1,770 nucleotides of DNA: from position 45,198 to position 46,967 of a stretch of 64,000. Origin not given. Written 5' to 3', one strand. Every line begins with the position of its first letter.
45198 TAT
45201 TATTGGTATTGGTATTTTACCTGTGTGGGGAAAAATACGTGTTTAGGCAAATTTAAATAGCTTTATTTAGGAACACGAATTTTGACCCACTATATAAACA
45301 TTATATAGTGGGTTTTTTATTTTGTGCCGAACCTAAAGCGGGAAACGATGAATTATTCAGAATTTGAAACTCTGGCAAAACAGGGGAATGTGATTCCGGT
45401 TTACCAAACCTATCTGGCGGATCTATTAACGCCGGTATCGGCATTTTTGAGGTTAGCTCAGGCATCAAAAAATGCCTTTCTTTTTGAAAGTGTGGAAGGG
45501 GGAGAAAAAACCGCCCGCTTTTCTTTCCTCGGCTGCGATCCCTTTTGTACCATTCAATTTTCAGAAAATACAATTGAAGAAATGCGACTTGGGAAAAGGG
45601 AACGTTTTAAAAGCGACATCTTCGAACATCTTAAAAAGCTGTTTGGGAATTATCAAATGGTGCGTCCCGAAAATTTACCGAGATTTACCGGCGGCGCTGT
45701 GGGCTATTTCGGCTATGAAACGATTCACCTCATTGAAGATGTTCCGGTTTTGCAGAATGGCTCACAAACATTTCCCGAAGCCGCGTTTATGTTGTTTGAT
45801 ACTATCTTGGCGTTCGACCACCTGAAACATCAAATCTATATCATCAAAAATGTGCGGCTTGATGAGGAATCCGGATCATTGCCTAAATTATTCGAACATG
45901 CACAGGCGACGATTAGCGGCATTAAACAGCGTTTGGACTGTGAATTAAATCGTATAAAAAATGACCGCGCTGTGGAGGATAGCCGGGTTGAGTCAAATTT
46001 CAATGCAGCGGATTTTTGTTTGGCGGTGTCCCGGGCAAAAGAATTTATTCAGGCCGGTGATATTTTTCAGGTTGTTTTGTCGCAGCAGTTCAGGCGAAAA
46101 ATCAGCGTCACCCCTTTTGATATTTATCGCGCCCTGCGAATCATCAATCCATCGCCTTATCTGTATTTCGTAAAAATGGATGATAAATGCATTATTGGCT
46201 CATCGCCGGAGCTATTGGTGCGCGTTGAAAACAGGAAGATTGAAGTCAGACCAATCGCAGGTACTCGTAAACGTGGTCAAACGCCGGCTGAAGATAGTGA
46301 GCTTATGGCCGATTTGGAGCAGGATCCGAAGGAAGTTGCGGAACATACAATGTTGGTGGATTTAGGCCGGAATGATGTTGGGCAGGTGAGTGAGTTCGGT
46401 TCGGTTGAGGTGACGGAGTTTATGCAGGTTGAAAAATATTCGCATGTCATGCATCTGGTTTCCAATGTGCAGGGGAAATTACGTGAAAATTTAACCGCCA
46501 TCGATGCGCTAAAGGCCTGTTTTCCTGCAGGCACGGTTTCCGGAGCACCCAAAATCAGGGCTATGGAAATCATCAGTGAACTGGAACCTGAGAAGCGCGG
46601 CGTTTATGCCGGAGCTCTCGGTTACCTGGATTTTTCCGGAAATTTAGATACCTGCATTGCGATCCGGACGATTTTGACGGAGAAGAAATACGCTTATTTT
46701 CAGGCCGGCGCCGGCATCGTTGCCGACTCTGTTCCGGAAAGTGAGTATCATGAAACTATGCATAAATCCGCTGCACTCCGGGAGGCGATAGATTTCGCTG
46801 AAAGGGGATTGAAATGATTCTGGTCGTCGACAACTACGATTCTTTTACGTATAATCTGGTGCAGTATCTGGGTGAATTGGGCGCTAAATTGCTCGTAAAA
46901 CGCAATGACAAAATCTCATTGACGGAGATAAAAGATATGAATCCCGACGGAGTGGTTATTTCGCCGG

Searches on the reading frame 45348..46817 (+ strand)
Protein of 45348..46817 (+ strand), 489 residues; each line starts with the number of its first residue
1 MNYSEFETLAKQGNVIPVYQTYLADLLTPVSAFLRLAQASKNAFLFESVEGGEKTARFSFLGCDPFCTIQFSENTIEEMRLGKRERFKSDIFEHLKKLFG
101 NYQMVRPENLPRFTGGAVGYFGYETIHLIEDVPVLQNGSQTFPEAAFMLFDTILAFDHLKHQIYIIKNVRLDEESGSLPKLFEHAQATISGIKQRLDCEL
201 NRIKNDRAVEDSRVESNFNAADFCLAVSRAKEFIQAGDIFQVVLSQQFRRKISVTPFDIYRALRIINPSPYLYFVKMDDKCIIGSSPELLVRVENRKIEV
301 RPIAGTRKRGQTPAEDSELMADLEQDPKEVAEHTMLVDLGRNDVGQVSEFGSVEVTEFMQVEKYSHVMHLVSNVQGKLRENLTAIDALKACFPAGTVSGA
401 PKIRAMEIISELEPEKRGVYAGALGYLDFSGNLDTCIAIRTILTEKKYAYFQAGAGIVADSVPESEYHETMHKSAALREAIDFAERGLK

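Call 9: search_protein_families(library=ncbifam, proteins=[window:45348-46817:+], max_evalue=1e-10)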
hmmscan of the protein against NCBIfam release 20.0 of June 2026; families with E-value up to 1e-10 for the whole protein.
window:45348-46817:+ (489 aa): 26 families (the best 25 are shown)
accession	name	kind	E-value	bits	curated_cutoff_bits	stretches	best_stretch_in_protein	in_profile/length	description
TIGR00564.1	trpE_most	equivalog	4.8e-173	576.4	517.7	1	24-481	1-454/455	anthranilate synthase component I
NF010086.0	PRK13571.1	equivalog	7.9e-150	499.7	693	1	3-485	11-501/510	anthranilate synthase component I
TIGR01820.1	TrpE-arch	equivalog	5.4e-143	477.5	512.05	1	29-482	1-449/449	anthranilate synthase component I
NF010079.0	PRK13564.1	equivalog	9.7e-111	371.1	471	1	84-485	115-515/521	anthranilate synthase component 1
NF004610.0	PRK05940.1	equivalog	8.6e-109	364.3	568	1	34-483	25-461/467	anthranilate synthase component I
NF010087.0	PRK13572.1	equivalog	9e-109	364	580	1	25-483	7-433/435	anthranilate synthase component I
TIGR01824.1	PabB-clade2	equivalog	4.5e-106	355.1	408.55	1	115-477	1-355/355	aminodeoxychorismate synthase, component I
NF006563.0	PRK09070.1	equivalog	1.6e-105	353.3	514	1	35-482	15-445/447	aminodeoxychorismate synthase component I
NF010089.0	PRK13574.1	equivalog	2.2e-105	353.1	527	1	212-481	149-418/421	anthranilate synthase component I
NF010082.0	PRK13567.1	equivalog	2.6e-97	326.5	576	1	36-479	17-465/468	anthranilate synthase component I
TIGR00565.1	trpE_proteo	equivalog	1.7e-93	314.2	494.65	1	87-482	103-494/498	anthranilate synthase component I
TIGR00553.1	pabB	equivalog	6.1e-92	308.3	328.4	1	118-476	2-328/329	aminodeoxychorismate synthase component I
NF012009.0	PRK15465.1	equivalog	8.8e-80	268.4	622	1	42-475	30-445/453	aminodeoxychorismate synthase component 1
NF010081.0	PRK13566.1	equivalog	3.1e-77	260.5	645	1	90-484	137-510/729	anthranilate synthase component I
NF005698.0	PRK07508.1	equivalog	2.7e-75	253.3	452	1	204-478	102-376/383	aminodeoxychorismate synthase component I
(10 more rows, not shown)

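Call 12: find_related_loci(query=window:45348-46817:+, collection=genome_contigs, flank=10000)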
Query window:45348-46817:+ (489 aa) in genome_contigs; peptide patterns used: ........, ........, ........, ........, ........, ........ (x = any residue, [..] = any of these).
58 stretches matched a pattern; 11 encode a relative of the query (tblastn E <= 1e-3); 11 distinct loci.
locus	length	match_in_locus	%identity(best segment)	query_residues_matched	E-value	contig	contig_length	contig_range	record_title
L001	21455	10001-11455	51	1-488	3e-160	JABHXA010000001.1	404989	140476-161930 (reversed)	MAG: Candidatus Neomarinimicrobiota bacterium isolate SI047_bin25 SI047_bin25_Ctg1, whole genome shotgun sequence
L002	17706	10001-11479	49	2-485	1e-152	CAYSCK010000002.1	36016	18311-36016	MAG TPA_asm: uncultured Planctomycetia bacterium isolate binchicken_co220_82 genome assembly, contig: NODE_647_length_36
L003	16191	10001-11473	49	2-484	2e-151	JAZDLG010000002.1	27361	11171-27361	MAG: Candidatus Omnitrophota bacterium isolate MEGAHIT-group-0.580 k141_7454936, whole genome shotgun sequence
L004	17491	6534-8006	49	2-484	4e-151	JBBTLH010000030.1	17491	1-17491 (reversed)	MAG: Candidatus Omnitrophota bacterium isolate H51-bin162_1 H51_bin162_1_000000000030, whole genome shotgun sequence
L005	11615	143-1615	48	2-484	7e-148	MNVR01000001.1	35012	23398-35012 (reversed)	MAG: Candidatus Omnitrophica bacterium CG1_02_44_16 cg1_0.2_scaffold_806_c, whole genome shotgun sequence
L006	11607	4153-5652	47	1-488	2e-137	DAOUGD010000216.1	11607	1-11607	MAG TPA_asm: Anaerolineae bacterium isolate R24_97 k131_1545825, whole genome shotgun sequence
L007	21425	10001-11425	45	5-469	2e-123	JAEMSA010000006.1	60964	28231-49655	MAG: Candidatus Nanopelagicales bacterium isolate SupBloom_Metag_030 Bloom_2_NODE_101_length_60964_cov_10.100609, whole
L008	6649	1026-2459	44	2-469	1e-121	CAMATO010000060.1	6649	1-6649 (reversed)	MAG: Bifidobacterium breve isolate AH-03may19-5 genome assembly, contig: AH-03may19-C24475, whole genome shotgun sequenc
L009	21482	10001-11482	47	4-484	5e-141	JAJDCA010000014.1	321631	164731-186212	MAG: Candidatus Omnitrophota bacterium isolate OFTM38 OFTM38_13, whole genome shotgun sequence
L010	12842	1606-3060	41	2-482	5e-103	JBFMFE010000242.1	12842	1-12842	MAG: bacterium isolate MAG263 MAG263_242, whole genome shotgun sequence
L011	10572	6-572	63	300-488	2e-74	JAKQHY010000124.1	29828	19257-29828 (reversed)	MAG: Chloroflexota bacterium isolate USDE_metabat.60 k141_808301, whole genome shotgun sequence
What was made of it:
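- Tried and rejected: The genome_contigs scan with TrpE (call 12) returned only distant relatives (51% identity or less), because the method depends on exact peptide words.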

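Call 13: find_homologous_proteins(query=window:45348-46817:+, max_evalue=1e-100)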
Query window:45348-46817:+ (489 aa): 7897 proteins with E <= 1e-100 among 8000 candidates; the best 120 are listed.
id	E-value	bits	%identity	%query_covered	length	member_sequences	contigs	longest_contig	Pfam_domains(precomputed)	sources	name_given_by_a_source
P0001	0.0e+0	1072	98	100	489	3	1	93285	PF04715.20,PF00425.25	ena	-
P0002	1.2e-229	781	72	100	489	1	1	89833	PF04715.20,PF00425.25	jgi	-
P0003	6.5e-224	762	71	100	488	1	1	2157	PF04715.20,PF00425.25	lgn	-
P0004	2.9e-215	734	68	100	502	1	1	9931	PF04715.20,PF00425.25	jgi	jgi:anthranilate synthase component 1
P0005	1.7e-212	725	68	100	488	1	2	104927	PF04715.20,PF00425.25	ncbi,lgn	ncbi:MAG: anthranilate synthase component I [bacterium]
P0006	1.7e-210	718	68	100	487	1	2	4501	PF04715.20,PF00425.25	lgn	-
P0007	2.7e-210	717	66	100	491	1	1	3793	PF04715.20,PF00425.25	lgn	-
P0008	3.1e-209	714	67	100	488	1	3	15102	PF04715.20,PF00425.25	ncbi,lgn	-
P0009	5.0e-207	706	67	100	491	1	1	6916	PF04715.20,PF00425.25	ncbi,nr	ncbi:anthranilate synthase component I [bacterium]|nr:anthranilate synthase component I [bacterium]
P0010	1.1e-206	705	66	100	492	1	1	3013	PF04715.20,PF00425.25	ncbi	ncbi:MAG: anthranilate synthase component I [bacterium]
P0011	2.3e-206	704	66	100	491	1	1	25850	PF04715.20,PF00425.25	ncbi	-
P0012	1.6e-205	702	66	100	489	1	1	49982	PF04715.20,PF00425.25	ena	-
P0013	2.3e-205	701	65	100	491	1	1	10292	PF04715.20,PF00425.25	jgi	jgi:anthranilate synthase component 1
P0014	2.8e-205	701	65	100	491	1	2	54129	PF04715.20,PF00425.25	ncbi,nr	ncbi:anthranilate synthase component I [candidate division KSB1 bacterium]|nr:anthranilate synthase 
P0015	4.4e-205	700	67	100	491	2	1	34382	PF04715.20,PF00425.25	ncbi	ncbi:MAG: anthranilate synthase component I [bacterium]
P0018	5.3e-204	697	65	100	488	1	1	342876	PF04715.20,PF00425.25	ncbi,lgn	-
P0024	4.2e-203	694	66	100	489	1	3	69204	PF04715.20,PF00425.25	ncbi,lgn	-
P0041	3.1e-190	651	63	100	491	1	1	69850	PF04715.20,PF00425.25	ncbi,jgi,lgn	-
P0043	7.4e-186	637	61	100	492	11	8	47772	PF04715.20,PF00425.25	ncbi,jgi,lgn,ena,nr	ncbi:anthranilate synthase component I [candidate division KSB1 bacterium]|nr:MAG: anthranilate synt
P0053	3.6e-175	601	59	100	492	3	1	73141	PF04715.20,PF00425.25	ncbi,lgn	-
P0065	7.1e-172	591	58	100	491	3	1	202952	PF04715.20,PF00425.25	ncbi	-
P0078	1.9e-168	579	57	100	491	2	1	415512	PF04715.20,PF00425.25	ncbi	ncbi:MAG: anthranilate synthase component I [Calditrichia bacterium]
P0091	4.4e-164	565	56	100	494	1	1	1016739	PF04715.20,PF00425.25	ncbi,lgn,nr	ncbi:MAG: anthranilate synthase component I [Calditrichaeota bacterium]|nr:MAG: anthranilate synthas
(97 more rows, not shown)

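Call 15: find_encoding_contigs(protein=P0002, flank=10000, max_places=3)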
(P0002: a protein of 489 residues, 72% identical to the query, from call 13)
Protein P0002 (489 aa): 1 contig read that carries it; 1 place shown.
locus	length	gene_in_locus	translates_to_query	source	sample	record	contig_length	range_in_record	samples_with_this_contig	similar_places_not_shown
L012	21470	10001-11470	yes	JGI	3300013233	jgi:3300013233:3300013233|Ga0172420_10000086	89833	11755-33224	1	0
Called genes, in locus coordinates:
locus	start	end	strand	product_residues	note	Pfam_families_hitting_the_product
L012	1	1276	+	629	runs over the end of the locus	PF13860:FlgD_ig (faint)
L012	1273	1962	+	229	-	PF20582:UPF0758_N, PF04002:RadC, PF14464:Prok-JAB (weak)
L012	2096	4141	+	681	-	PF03169:OPT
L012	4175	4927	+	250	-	-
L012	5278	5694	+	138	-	PF10000:ACT_3, PF13840:ACT_7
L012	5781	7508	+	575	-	PF13360:PQQ_2, PF25293:Beta-prop_EMC1_N (faint), PF13570:Beta-prop_ACSF4 (weak)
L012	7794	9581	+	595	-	PF02518:HATPase_c, PF13589:HATPase_c_3, PF01119:DNA_mis_repair, PF08676:MutL_C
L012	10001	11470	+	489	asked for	PF04715:, PF00425:Chorismate_bind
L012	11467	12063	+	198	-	PF00117:GATase, PF07722:Peptidase_C26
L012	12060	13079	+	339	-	PF02885:Glycos_trans_3N, PF00591:Glycos_transf_3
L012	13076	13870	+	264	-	PF00218:IGPS, PF01070:FMN_dh (weak)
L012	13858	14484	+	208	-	PF00697:PRAI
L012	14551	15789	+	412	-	PF00291:PALP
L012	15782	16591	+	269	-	PF00290:Trp_syntA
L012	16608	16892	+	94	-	PF01817:CM_2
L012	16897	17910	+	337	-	PF18152:DAHP_snth_FXD, PF00793:DAHP_synth_1, PF03102:NeuB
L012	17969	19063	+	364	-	PF03446:NAD_binding_2 (weak), PF03807:F420_oxidored (weak), PF02153:PDH_N, PF20463:PDH_C, PF01842:ACT, PF22629:ACT_AHAS_ss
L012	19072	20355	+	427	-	PF00275:EPSP_synthase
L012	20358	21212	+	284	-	PF08501:Shikimate_dh_N, PF01488:Shikimate_DH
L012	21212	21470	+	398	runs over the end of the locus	PF01264:Chorismate_synt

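Call 16: find_encoding_contigs(protein=P0005, flank=10000, max_places=3)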
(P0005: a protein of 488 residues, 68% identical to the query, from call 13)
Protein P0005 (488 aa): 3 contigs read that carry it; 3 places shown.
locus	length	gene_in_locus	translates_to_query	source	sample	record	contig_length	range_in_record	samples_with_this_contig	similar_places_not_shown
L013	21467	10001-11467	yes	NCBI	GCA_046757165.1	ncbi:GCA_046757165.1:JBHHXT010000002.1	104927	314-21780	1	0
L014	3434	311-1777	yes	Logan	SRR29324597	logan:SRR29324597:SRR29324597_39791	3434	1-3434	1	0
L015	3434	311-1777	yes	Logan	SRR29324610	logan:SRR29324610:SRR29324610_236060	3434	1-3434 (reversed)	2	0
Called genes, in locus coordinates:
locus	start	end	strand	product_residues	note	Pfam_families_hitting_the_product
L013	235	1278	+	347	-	PF00753:Lactamase_B, PF12706:Lactamase_B_2 (weak)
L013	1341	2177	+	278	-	PF01209:Ubie_methyltran, PF13489:Methyltransf_23, PF01135:PCMT (weak), PF13847:Methyltransf_31, PF08241:Methyltransf_11, PF08242:Methyltransf_12, PF13649:Methyltransf_25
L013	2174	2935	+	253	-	PF05401:NodS (weak), PF13489:Methyltransf_23 (weak), PF13847:Methyltransf_31, PF08241:Methyltransf_11, PF08242:Methyltransf_12, PF13649:Methyltransf_25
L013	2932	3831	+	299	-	PF13228:DUF4037 (weak)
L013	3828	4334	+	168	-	PF00583:Acetyltransf_1, PF13673:Acetyltransf_10, PF13508:Acetyltransf_7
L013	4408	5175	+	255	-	PF13489:Methyltransf_23, PF01209:Ubie_methyltran, PF13847:Methyltransf_31, PF08241:Methyltransf_11, PF08242:Methyltransf_12, PF13649:Methyltransf_25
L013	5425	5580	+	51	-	PF09723:Zn_ribbon_8 (weak)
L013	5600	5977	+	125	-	PF10861:DUF2784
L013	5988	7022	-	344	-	PF00294:PfkB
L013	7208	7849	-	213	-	PF01081:Aldolase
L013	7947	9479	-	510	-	PF01232:Mannitol_dh, PF08125:Mannitol_dh_C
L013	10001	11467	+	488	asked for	PF04715:, PF00425:Chorismate_bind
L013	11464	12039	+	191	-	PF00117:GATase, PF07722:Peptidase_C26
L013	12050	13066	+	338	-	PF02885:Glycos_trans_3N, PF00591:Glycos_transf_3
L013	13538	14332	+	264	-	PF00218:IGPS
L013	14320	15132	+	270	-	PF00697:PRAI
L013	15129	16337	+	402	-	PF00291:PALP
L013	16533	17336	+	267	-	PF00290:Trp_syntA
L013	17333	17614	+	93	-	PF01817:CM_2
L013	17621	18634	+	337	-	PF18152:DAHP_snth_FXD, PF00793:DAHP_synth_1, PF03102:NeuB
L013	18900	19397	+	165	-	-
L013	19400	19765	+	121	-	-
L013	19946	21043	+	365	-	PF03446:NAD_binding_2 (weak), PF02153:PDH_N, PF20463:PDH_C, PF01842:ACT (weak), PF22629:ACT_AHAS_ss (weak)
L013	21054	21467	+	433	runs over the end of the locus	PF00275:EPSP_synthase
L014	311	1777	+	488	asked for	PF04715:, PF00425:Chorismate_bind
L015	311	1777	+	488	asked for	PF04715:, PF00425:Chorismate_bind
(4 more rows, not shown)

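Call 19: find_related_loci(query=A1, collection=metagenome_contigs, flank=3000)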
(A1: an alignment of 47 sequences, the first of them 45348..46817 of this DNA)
Query A1 (489 aa) in metagenome_contigs; peptide patterns used: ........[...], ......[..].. (x = any residue, [..] = any of these).
600 stretches matched a pattern (row limit reached: there are more); 598 encode a relative of the query (tblastn E <= 1e-3); the best 80 are kept; 80 distinct loci.
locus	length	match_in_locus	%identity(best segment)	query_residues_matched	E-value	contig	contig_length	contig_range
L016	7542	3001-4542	55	2-488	1e-171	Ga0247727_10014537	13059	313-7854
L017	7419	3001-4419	53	5-489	3e-167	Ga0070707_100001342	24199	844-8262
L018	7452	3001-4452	52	2-488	4e-159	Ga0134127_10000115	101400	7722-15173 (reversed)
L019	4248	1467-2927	51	2-488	2e-163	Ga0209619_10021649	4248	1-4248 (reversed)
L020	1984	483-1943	52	2-489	9e-170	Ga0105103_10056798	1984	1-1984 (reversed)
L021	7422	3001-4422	52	16-488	1e-156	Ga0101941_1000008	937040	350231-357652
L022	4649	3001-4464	52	2-488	2e-156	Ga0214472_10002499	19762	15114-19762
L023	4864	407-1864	50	1-488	4e-155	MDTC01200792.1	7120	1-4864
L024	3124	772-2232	52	5-485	3e-162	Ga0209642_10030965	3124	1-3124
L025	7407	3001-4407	51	5-485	3e-154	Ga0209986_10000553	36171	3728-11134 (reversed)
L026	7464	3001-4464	50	2-485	4e-154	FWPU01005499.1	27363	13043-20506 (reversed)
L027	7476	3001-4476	51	2-488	7e-154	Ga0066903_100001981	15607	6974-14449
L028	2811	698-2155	51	2-488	5e-162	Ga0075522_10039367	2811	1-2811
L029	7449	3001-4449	50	6-485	1e-152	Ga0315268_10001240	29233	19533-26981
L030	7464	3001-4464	50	2-489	2e-152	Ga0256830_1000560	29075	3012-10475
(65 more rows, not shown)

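Call 21: find_encoding_contigs(protein=P0014, flank=10000, max_places=1)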
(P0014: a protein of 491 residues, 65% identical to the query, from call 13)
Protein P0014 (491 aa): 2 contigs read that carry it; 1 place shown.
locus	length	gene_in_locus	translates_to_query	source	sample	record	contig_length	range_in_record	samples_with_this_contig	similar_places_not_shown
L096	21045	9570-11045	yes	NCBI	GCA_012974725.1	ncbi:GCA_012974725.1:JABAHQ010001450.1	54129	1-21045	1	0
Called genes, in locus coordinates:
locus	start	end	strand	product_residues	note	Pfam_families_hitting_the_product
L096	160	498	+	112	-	PF01740:STAS, PF13466:STAS_2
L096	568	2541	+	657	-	PF13860:FlgD_ig (weak)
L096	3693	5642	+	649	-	PF03169:OPT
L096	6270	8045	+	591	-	PF02518:HATPase_c (weak), PF13589:HATPase_c_3, PF01119:DNA_mis_repair, PF08676:MutL_C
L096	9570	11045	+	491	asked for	PF04715:, PF00425:Chorismate_bind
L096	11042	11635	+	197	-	PF00117:GATase, PF07722:Peptidase_C26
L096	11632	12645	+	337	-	PF02885:Glycos_trans_3N, PF00591:Glycos_transf_3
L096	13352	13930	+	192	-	PF00697:PRAI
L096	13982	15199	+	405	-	PF00291:PALP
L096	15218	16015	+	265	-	PF00290:Trp_syntA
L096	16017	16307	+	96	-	PF01817:CM_2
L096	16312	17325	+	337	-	PF18152:DAHP_snth_FXD, PF00793:DAHP_synth_1, PF03102:NeuB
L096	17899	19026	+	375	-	PF02153:PDH_N, PF20463:PDH_C, PF01842:ACT, PF22629:ACT_AHAS_ss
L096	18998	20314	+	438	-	PF00275:EPSP_synthase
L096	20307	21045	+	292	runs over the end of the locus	PF08501:Shikimate_dh_N, PF01488:Shikimate_DH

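Call 22: find_encoding_contigs(protein=P0018, flank=10000, max_places=1)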
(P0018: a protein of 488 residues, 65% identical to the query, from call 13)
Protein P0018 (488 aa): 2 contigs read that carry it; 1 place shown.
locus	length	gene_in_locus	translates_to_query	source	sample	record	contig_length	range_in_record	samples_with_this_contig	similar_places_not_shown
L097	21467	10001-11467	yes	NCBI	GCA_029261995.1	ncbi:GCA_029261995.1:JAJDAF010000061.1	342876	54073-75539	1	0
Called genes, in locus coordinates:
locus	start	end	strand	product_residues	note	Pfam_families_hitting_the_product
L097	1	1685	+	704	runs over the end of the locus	PF02629:CoA_binding, PF13380:CoA_binding_2, PF13607:Succ_CoA_lig, PF19045:Ligase_CoA_2, PF13549:ATP-grasp_5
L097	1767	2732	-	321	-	PF00691:OmpA (weak)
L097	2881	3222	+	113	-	PF01740:STAS, PF13466:STAS_2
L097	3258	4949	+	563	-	PF13860:FlgD_ig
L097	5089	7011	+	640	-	PF18962:Por_Secre_tail (faint), PF13860:FlgD_ig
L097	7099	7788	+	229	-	PF20582:UPF0758_N, PF04002:RadC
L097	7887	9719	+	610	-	PF02518:HATPase_c (weak), PF13589:HATPase_c_3, PF01119:DNA_mis_repair, PF08676:MutL_C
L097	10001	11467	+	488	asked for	PF04715:, PF00425:Chorismate_bind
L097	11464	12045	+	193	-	PF00117:GATase, PF07722:Peptidase_C26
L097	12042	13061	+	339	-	PF02885:Glycos_trans_3N, PF00591:Glycos_transf_3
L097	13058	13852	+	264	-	PF00218:IGPS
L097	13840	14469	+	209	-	PF00697:PRAI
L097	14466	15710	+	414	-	PF00291:PALP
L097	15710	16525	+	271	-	PF00290:Trp_syntA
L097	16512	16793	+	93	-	PF01817:CM_2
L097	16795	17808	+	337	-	PF18152:DAHP_snth_FXD, PF00793:DAHP_synth_1, PF03102:NeuB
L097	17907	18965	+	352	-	PF02153:PDH_N, PF20463:PDH_C, PF01842:ACT, PF22629:ACT_AHAS_ss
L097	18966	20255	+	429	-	PF00275:EPSP_synthase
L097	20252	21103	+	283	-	PF08501:Shikimate_dh_N, PF01488:Shikimate_DH (weak)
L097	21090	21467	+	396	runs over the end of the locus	PF01264:Chorismate_synt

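Call 23: find_encoding_contigs(protein=P0043, flank=10000, max_places=2)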
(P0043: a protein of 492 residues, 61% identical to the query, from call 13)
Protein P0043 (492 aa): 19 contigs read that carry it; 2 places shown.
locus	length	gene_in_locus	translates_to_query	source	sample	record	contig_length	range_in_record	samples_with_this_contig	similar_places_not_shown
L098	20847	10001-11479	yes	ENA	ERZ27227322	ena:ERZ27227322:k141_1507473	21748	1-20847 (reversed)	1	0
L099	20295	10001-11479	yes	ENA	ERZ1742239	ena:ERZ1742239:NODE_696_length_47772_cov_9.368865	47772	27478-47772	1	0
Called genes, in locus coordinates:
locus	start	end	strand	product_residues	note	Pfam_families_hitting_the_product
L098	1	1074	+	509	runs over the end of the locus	PF03577:Peptidase_C69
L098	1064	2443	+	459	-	PF13231:PMT_2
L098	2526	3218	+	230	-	PF00702:Hydrolase, PF12710:HAD, PF13419:HAD_2, PF13242:Hydrolase_like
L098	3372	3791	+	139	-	PF01894:YjbQ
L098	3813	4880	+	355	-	PF01008:IF-2B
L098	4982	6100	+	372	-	PF14559:TPR_19, PF00515:TPR_1 (weak), PF13424:TPR_12, PF23914:TPR_CcmH_CycH (weak), PF00515:TPR_1 (weak), PF14559:TPR_19, PF13432:TPR_16, PF13414:TPR_11, +22 more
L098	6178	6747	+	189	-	PF13505:OMP_b-brl, PF02462:Opacity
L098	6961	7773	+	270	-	PF02673:BacA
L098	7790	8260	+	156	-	PF01668:SmpB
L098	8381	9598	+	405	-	PF00579:tRNA-synt_1b, PF22421:SYY_C-terminal, PF01479:S4 (weak)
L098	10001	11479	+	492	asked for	PF04715:, PF00425:Chorismate_bind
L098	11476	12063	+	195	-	PF00117:GATase, PF07722:Peptidase_C26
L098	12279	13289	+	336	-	PF02885:Glycos_trans_3N, PF00591:Glycos_transf_3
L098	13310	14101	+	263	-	PF00218:IGPS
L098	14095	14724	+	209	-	PF00697:PRAI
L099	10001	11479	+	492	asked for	PF04715:, PF00425:Chorismate_bind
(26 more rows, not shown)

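Call 24: find_encoding_contigs(protein=P0012, flank=10000, max_places=1)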
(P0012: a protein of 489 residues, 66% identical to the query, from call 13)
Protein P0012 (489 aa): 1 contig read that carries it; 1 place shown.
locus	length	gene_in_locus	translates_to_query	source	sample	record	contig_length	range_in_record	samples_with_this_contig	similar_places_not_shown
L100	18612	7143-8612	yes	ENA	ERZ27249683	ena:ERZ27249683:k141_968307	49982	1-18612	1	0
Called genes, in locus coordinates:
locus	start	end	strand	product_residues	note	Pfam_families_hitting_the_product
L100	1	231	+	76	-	?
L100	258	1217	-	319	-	PF00892:EamA, PF03151:TPT (weak)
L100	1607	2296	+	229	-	PF20582:UPF0758_N, PF04002:RadC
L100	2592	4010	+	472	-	PF00324:AA_permease, PF13520:AA_permease_2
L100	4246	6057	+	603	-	PF02518:HATPase_c (weak), PF13589:HATPase_c_3, PF01119:DNA_mis_repair, PF08676:MutL_C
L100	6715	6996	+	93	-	PF13366:PDDEXK_3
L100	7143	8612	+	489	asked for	PF04715:, PF00425:Chorismate_bind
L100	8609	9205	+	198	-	PF00117:GATase, PF07722:Peptidase_C26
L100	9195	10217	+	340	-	PF02885:Glycos_trans_3N, PF00591:Glycos_transf_3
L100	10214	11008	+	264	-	PF00218:IGPS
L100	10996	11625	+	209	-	PF00697:PRAI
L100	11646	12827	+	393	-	PF00291:PALP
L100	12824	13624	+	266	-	PF00290:Trp_syntA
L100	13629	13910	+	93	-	PF01817:CM_2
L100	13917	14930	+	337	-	PF18152:DAHP_snth_FXD, PF00793:DAHP_synth_1, PF03102:NeuB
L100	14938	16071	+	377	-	PF03807:F420_oxidored (weak), PF02153:PDH_N, PF20463:PDH_C, PF01842:ACT, PF22629:ACT_AHAS_ss (weak)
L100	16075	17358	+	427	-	PF00275:EPSP_synthase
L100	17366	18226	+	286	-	PF08501:Shikimate_dh_N, PF01488:Shikimate_DH (weak), PF18317:SDH_C (weak)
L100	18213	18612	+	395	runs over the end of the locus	PF01264:Chorismate_synt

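Call 35: find_encoding_contigs(protein=P0024, flank=10000, max_places=1)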
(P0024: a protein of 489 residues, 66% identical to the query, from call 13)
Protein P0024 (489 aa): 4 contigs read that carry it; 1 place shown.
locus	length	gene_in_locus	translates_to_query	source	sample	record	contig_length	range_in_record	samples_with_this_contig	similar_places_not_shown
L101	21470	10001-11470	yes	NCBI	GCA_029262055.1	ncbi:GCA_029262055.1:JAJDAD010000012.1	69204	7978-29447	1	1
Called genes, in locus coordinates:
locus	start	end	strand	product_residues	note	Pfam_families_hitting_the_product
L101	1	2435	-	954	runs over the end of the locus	PF13620:CarboxypepD_reg, PF13715:CarbopepD_reg_2, PF07715:Plug, PF00593:TonB_dep_Rec_b-barrel, PF25183:OMP_b-brl_4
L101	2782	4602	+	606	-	PF01839:FG-GAP (faint), PF13517:FG-GAP_3, PF13860:FlgD_ig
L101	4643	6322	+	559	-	PF13517:FG-GAP_3 (faint), PF18962:Por_Secre_tail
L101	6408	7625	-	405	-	PF13354:Beta-lactamase2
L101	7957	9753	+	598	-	PF02518:HATPase_c (weak), PF13589:HATPase_c_3, PF01119:DNA_mis_repair, PF08676:MutL_C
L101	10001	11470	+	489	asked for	PF04715:, PF00425:Chorismate_bind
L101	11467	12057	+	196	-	PF00117:GATase, PF07722:Peptidase_C26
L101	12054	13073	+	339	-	PF02885:Glycos_trans_3N, PF00591:Glycos_transf_3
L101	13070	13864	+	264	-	PF00218:IGPS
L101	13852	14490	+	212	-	PF00697:PRAI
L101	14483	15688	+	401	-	PF00291:PALP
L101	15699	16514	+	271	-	PF00290:Trp_syntA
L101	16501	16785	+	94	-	PF01817:CM_2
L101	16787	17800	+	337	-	PF18152:DAHP_snth_FXD, PF00793:DAHP_synth_1, PF03102:NeuB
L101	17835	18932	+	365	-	PF02153:PDH_N, PF20463:PDH_C, PF01842:ACT (weak), PF22629:ACT_AHAS_ss (faint)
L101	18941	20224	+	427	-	PF00275:EPSP_synthase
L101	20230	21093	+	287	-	PF08501:Shikimate_dh_N, PF01488:Shikimate_DH (faint)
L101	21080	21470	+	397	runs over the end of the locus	PF01264:Chorismate_synt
